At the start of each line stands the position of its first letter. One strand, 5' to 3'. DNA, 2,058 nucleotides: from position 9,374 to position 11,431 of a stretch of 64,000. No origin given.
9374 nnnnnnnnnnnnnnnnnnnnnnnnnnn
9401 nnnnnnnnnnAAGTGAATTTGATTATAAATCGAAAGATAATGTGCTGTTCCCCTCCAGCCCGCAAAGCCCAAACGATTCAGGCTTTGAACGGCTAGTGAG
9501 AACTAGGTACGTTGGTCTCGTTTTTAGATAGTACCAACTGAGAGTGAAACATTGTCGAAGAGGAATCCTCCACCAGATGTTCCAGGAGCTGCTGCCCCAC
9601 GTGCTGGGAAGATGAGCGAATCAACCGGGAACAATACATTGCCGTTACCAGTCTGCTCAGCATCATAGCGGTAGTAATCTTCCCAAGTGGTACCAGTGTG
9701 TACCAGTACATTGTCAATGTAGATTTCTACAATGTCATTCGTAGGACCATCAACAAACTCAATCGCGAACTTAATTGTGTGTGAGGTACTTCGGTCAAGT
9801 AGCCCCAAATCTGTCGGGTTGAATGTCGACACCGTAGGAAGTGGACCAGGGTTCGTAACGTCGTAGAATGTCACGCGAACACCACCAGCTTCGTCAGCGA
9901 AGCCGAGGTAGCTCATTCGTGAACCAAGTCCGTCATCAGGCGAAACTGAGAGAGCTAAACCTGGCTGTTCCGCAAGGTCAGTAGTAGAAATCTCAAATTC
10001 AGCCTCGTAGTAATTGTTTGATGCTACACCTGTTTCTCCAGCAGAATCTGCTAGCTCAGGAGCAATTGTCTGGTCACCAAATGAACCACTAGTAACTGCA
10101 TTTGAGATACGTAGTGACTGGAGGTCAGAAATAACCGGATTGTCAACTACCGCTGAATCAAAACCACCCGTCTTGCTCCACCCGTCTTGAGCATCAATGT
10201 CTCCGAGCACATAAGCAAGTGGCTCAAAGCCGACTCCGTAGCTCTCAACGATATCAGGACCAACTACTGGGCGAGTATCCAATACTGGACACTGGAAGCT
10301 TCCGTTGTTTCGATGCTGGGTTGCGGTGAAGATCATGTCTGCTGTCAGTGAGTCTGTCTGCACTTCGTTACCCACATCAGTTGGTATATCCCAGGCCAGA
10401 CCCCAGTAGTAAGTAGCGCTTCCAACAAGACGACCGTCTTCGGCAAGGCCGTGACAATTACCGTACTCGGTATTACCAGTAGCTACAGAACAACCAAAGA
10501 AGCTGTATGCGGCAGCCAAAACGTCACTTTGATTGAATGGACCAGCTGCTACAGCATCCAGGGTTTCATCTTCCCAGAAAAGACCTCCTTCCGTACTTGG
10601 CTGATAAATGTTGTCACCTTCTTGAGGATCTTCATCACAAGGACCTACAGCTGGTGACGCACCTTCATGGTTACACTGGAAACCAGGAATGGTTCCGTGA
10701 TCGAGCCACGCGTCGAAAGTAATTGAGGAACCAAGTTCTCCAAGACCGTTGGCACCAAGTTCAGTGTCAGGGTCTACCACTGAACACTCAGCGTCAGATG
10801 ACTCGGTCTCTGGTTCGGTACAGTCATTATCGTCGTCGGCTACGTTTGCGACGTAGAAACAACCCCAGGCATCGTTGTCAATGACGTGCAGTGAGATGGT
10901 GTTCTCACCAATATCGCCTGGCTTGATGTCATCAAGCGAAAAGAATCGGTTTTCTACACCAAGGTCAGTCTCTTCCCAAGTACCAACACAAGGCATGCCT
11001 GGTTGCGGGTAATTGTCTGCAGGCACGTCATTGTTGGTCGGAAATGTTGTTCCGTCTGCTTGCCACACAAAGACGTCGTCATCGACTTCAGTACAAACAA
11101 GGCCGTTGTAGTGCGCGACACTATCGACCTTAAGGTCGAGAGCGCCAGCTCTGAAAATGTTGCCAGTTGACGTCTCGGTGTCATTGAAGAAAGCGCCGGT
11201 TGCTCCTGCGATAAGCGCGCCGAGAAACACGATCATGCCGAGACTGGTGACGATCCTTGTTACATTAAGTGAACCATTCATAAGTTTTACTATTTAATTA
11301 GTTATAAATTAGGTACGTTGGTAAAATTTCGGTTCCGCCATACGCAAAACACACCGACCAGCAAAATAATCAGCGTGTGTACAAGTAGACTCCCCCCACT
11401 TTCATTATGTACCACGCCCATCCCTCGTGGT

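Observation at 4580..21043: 16.5-kb co-directional surface-fibre locus combining a SipW/TasA-type system with a sortase system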

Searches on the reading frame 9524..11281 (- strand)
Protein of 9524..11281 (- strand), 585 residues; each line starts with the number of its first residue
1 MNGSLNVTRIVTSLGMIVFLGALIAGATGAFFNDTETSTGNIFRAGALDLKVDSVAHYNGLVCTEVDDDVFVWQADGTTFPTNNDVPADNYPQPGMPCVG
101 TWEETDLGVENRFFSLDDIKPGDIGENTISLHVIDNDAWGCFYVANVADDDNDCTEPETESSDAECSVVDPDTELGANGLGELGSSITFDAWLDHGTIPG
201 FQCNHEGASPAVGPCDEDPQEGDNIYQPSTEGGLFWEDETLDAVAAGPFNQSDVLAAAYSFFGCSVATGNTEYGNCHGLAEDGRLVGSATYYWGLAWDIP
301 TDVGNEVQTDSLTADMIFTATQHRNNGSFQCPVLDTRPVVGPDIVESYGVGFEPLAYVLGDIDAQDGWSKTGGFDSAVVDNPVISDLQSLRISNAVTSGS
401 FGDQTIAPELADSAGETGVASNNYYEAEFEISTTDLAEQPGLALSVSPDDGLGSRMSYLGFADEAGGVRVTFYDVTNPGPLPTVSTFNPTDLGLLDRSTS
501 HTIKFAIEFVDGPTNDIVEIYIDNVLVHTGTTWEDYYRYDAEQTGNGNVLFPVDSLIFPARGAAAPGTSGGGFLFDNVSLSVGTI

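Call 3: search_protein_families(library=pfam, proteins=[window:9524-11281:-], max_evalue=0.01)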
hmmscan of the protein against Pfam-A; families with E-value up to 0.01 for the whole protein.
window:9524-11281:- (585 aa): 1 family
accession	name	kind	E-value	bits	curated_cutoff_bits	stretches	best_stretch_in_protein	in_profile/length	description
PF12389.13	Peptidase_M73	-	1.7e-05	25.2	22.5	1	22-54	18-49/196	Camelysin metallo-endopeptidase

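Call 4: search_protein_families(library=ncbifam, proteins=[window:9524-11281:-], max_evalue=0.01)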
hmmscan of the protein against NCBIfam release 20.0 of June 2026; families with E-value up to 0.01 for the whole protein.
window:9524-11281:- (585 aa): 1 family
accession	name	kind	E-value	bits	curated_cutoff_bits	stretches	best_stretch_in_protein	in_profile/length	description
TIGR04088.1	cognate_SipW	domain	6.7e-05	22.9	19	1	18-48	5-34/34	SipW-dependent-type signal peptide-containing protein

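Call 8: find_homologous_proteins(query=window:9524-11281:-, max_evalue=0.001)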
Query window:9524-11281:- (585 aa): 452 proteins with E <= 0.001 among 8000 candidates; the best 120 are listed.
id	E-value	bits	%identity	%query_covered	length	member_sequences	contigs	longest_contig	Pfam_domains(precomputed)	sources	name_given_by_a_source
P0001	0.0e+0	1342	100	100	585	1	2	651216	PF12389.14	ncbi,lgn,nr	ncbi:SipW-dependent-type signal peptide-containing protein [Candidatus Kaiserbacteria bacterium]|nr:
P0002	3.9e-197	675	59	100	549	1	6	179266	PF12389.14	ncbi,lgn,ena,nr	ncbi:MAG: SipW-dependent-type signal peptide-containing protein [Candidatus Kaiserbacteria bacterium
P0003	5.0e-152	526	49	99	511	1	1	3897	-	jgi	jgi:predicted ribosomally synthesized peptide with SipW-like signal peptide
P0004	3.8e-150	520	61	52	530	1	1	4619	-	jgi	-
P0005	1.0e-148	515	48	96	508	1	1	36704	-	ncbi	-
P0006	6.3e-147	509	67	51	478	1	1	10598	PF12389.14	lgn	-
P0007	3.9e-145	503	71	41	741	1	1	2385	-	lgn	-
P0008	1.0e-144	502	62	51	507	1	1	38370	PF12389.14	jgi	jgi:predicted ribosomally synthesized peptide with SipW-like signal peptide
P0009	1.6e-142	495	47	97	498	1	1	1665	-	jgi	jgi:predicted ribosomally synthesized peptide with SipW-like signal peptide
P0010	2.4e-141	491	51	83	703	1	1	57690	PF04862.19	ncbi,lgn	-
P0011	1.3e-133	465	45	99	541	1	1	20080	PF12389.14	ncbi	-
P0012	3.1e-133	464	49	85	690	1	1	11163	PF04862.19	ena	-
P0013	3.8e-130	454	50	39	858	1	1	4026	PF01839.30,PF13517.13,PF00041.28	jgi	jgi:hypothetical protein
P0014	6.1e-129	450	65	48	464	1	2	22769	PF12389.14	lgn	-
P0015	1.3e-128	449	63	55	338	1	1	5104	PF12389.14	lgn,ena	-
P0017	4.5e-128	447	62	58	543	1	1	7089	PF12389.14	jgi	-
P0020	1.2e-122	429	41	99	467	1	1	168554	-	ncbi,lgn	-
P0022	1.0e-120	423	58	58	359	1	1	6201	PF12389.14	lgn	-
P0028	1.8e-115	405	58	58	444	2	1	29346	PF12389.14,PF19403.6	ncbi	ncbi:MAG: TasA family protein [Patescibacteria group bacterium]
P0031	6.0e-114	400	57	57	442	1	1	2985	PF12389.14,PF19403.6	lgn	-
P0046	1.3e-105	373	56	56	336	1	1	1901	PF12389.14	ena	-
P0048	1.5e-100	356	53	55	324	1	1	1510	PF12389.14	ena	-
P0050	6.1e-98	347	54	55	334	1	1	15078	PF12389.14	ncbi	-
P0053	1.1e-96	343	50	56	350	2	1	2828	PF12389.14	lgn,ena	-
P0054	1.4e-96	343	54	56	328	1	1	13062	PF12389.14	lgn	-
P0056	8.4e-94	334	52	55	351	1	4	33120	PF12389.14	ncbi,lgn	-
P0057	2.9e-93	332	52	55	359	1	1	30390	PF12389.14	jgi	jgi:predicted ribosomally synthesized peptide with SipW-like signal peptide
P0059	9.0e-91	324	52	55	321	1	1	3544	PF12389.14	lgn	-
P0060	1.2e-90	323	52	54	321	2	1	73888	PF12389.14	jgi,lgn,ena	-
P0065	1.4e-85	307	54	51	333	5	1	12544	PF12389.14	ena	-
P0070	1.0e-83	300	52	56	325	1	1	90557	PF12389.14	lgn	-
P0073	8.0e-83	297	49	55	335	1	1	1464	PF12389.14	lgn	-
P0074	2.3e-82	296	52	54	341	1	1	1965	PF12389.14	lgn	-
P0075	8.1e-82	294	48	55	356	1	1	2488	PF12389.14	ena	-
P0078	3.9e-81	292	48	55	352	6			PF12389.14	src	-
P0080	1.0e-79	287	50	52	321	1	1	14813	PF12389.14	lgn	-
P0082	5.3e-79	285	49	57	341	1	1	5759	PF12389.14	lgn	-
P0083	1.7e-78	283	44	55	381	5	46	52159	PF12389.14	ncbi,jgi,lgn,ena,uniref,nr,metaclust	ncbi:MAG: hypothetical protein A2544_02370 [Candidatus Zambryskibacteria bacterium RIFOXYD2_FULL_43_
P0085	2.4e-78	283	47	56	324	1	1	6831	PF12389.14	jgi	-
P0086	1.8e-77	280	49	51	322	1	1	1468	PF12389.14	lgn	-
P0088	6.0e-77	278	50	55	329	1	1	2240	PF12389.14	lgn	-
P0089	6.9e-77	278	47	55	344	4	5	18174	PF12389.14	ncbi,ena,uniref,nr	ncbi:hypothetical protein A2961_01370 [Candidatus Woesebacteria bacterium RIFCSPLOWO2_01_FULL_39_21]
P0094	4.8e-76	275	46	55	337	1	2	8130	PF12389.14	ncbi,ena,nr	ncbi:MAG: von Willebrand factor type A [Parcubacteria group bacterium Athens0714_26]|nr:MAG: von Wil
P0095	7.0e-76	274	48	55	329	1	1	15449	PF12389.14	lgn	-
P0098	1.8e-75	273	50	51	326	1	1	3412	PF12389.14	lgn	-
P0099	2.3e-75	273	48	51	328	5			PF12389.14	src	-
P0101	2.7e-75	273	48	55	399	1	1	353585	PF12389.14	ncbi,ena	-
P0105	6.7e-75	271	47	55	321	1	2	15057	PF12389.14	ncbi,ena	-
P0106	9.4e-75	271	48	55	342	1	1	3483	PF12389.14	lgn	-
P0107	1.2e-74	270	46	55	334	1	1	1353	PF12389.14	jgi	jgi:predicted ribosomally synthesized peptide with SipW-like signal peptide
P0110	3.0e-74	269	47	51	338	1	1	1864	PF12389.14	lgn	-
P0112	4.9e-74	268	50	51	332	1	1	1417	PF12389.14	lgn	-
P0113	5.5e-74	268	46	55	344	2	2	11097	PF12389.14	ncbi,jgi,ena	-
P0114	7.4e-74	268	47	51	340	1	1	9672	PF12389.14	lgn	-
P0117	2.2e-73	266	47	51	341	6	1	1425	PF12389.14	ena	-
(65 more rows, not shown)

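Call 10: find_encoding_contigs(protein=P0002, flank=10000, max_places=3)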
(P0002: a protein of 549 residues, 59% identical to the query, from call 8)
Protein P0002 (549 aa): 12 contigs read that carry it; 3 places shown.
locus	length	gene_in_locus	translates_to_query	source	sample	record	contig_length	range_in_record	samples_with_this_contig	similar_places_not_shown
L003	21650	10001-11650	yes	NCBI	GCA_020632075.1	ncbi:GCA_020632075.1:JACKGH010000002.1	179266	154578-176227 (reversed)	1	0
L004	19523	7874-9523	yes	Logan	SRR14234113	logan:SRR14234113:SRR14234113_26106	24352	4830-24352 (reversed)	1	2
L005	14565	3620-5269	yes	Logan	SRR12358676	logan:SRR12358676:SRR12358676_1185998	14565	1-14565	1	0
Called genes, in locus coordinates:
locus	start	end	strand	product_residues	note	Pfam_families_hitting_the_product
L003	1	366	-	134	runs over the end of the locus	PF00856:SET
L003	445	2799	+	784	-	PF09364:XFP_N, PF03894:XFP, PF09363:XFP_C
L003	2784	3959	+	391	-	PF00871:Acetate_kinase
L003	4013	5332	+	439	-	PF00989:PAS, PF13426:PAS_9 (weak), PF00512:HisKA, PF02518:HATPase_c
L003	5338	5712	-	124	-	PF00072:Response_reg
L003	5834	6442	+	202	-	-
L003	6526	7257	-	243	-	-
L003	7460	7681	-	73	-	-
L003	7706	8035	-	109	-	-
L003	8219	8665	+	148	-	PF00072:Response_reg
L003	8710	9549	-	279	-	-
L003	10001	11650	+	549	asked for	PF12389:Peptidase_M73 (weak)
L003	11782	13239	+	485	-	PF12389:Peptidase_M73 (faint), PF00092:VWA, PF13519:VWA_2, PF13768:VWA_3 (weak)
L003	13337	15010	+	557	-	PF12389:Peptidase_M73 (weak), PF19403:SpaA_2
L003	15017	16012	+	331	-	-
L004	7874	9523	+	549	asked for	PF12389:Peptidase_M73 (weak)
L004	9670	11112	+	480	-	PF12389:Peptidase_M73 (faint), PF00092:VWA, PF13519:VWA_2, PF13768:VWA_3 (weak)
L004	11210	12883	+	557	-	PF12389:Peptidase_M73 (weak), PF19403:SpaA_2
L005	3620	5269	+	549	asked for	PF12389:Peptidase_M73 (weak)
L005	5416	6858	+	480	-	PF12389:Peptidase_M73 (faint), PF00092:VWA, PF13519:VWA_2, PF13768:VWA_3 (weak)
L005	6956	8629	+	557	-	PF12389:Peptidase_M73 (weak), PF19403:SpaA_2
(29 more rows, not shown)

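Call 11: find_encoding_contigs(protein=P0020, flank=10000, max_places=2)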
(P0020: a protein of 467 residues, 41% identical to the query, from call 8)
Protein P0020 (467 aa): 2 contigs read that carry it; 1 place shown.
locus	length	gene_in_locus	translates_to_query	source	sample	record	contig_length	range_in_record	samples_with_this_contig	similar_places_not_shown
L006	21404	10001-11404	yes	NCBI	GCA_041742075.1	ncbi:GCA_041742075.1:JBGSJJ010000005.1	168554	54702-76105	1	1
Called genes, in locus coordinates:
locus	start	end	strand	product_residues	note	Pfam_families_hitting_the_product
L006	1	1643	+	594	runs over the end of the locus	PF00009:GTP_EFTU, PF00735:Septin (faint), PF01926:MMR_HSR1, PF02421:FeoB_N (faint), PF22042:EF-G_D2, PF03144:GTP_EFTU_D2, PF00679:EFG_C, PF21018:BipA_C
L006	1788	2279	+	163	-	-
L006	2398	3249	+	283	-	PF00932:LTD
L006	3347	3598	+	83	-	-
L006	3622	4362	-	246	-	PF01479:S4, PF00849:PseudoU_synth_2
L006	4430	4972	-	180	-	-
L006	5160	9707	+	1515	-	-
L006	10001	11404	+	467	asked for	-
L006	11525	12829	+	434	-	PF12389:Peptidase_M73 (weak), PF04862:DUF642 (weak)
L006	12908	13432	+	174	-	-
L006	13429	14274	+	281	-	-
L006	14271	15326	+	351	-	-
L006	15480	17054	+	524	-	PF04862:DUF642 (faint)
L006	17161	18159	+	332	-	PF00571:CBS, PF01769:MgtE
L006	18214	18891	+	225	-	PF04203:Sortase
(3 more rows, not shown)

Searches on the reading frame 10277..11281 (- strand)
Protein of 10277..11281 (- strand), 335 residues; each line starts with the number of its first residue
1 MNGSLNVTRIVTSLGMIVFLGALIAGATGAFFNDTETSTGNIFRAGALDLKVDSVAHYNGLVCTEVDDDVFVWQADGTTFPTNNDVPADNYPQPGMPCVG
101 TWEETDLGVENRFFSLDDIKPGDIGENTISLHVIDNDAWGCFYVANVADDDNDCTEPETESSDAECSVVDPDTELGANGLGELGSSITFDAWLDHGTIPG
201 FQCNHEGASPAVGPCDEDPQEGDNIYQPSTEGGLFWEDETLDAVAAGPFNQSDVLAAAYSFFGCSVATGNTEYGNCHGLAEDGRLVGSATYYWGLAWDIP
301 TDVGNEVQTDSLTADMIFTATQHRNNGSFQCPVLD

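Call 13: find_related_loci(query=A1, collection=genome_contigs, flank=10000)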
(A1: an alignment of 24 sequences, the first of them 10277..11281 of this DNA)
Query A1 (335 aa) in genome_contigs; peptide patterns used: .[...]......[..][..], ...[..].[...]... (x = any residue, [..] = any of these).
499 stretches matched a pattern; 409 encode a relative of the query (tblastn E <= 1e-3); the best 80 are kept; 80 distinct loci.
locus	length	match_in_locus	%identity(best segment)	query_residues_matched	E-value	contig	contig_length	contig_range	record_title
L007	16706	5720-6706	66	6-331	5e-141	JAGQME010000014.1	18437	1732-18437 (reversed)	MAG: Candidatus Kaiserbacteria bacterium isolate HKST-UBA34 NODE_14_length_18437_cov_4.787146, whole genome shotgun sequ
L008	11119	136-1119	58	1-331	1e-118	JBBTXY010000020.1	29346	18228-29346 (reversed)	MAG: Patescibacteria group bacterium isolate H51-bin041_1 H51_bin041_1_000000000020, whole genome shotgun sequence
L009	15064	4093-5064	54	9-326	2e-99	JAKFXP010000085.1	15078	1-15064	MAG: Parcubacteria group bacterium isolate ND3_Bin_29 ND3_0000822, whole genome shotgun sequence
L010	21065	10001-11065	51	2-330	3e-97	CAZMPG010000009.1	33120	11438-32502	MAG TPA_asm: uncultured Candidatus Saccharibacteria bacterium isolate SRP173033_co2_258 genome assembly, contig: NODE_42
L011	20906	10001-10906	51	11-326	1e-92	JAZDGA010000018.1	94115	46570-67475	MAG: Candidatus Vogelbacteria bacterium isolate MEGAHIT-group-0.230 k141_13223539, whole genome shotgun sequence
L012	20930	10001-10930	48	1-326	3e-89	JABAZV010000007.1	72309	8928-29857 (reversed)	MAG: Patescibacteria group bacterium isolate HE327_NSB044 NODE_466_length_72309_cov_5.060481, whole genome shotgun seque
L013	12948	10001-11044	48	1-326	3e-87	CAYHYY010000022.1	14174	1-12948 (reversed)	MAG TPA_asm: uncultured Candidatus Saccharibacteria bacterium isolate ERP119705_co16_438 genome assembly, contig: NODE_3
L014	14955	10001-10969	51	4-326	6e-86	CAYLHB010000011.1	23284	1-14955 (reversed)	MAG TPA_asm: uncultured Candidatus Saccharibacteria bacterium isolate binchicken_co58_70 genome assembly, contig: NODE_1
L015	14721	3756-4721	48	1-326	9e-84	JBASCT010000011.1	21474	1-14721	MAG: Minisyncoccia bacterium isolate MFD03501_ilm_asm_bin2 k127_73787, whole genome shotgun sequence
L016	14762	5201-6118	49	5-326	6e-83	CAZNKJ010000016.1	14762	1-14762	MAG TPA_asm: uncultured Candidatus Saccharibacteria bacterium isolate SRP128015_co3_155 genome assembly, contig: NODE_44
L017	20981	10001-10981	48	1-326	6e-82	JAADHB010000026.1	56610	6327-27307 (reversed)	MAG: bacterium isolate M_MetaBat.155 contig-127_555, whole genome shotgun sequence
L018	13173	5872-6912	46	7-326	2e-81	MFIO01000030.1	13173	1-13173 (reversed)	MAG: Candidatus Giovannonibacteria bacterium RIFCSPLOWO2_12_FULL_43_11c rifcsplowo2_12_scaffold_6993, whole genome shotg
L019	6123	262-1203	47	28-329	8e-78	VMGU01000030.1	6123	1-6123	MAG: Parcubacteria group bacterium Athens0714_26 Athens071426_scaffold_2096, whole genome shotgun sequence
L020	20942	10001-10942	46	7-326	1e-77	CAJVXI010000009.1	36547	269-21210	TPA_asm: uncultured bacterium isolate DRR093005_bin.15_MetaBAT_v2.12.1_MAG genome assembly, contig: NODE_555_length_3654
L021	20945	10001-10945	48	8-326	7e-77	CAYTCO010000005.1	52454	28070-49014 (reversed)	MAG TPA_asm: uncultured Gammaproteobacteria bacterium isolate SRP286056_co1_355 genome assembly, contig: NODE_616_length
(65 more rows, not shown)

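Call 39: search_solved_structures(query=A1, max_evalue=1, show_alignments=2)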
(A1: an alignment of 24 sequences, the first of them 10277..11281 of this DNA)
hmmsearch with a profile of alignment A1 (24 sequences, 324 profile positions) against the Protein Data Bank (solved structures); distinct sequences matched with E-value up to 1: 0.

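Call 76: search_protein_representatives(alignment_id=A1)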
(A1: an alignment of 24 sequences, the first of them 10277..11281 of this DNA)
Query: 24 sequences, 324 profile positions. Proteins with E-value up to 0.001 (for the whole library): 4993; up to 1e-10: 2613; up to 1e-30: 1030. The best 150 are listed.
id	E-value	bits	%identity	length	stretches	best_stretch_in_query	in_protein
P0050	1.7e-130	451.8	-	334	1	7-305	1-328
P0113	1.9e-129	448.4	-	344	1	7-306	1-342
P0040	4.7e-126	437.2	-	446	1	7-312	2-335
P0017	1.3e-121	422.6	-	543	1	1-312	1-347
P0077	4.0e-120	417.7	-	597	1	7-306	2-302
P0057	5.4e-120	417.3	-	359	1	5-305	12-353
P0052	7.7e-115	400.3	-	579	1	12-307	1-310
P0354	2.0e-111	389.1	-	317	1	7-306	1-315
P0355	1.2e-110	386.6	-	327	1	1-305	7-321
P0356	2.7e-108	378.8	-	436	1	1-305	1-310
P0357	6.7e-104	364.4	-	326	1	5-304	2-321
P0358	2.5e-103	362.5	-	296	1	7-305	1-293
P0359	3.8e-103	361.9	-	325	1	7-307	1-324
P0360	7.3e-103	361.0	-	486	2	88-305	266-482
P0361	4.1e-102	358.5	-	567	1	7-306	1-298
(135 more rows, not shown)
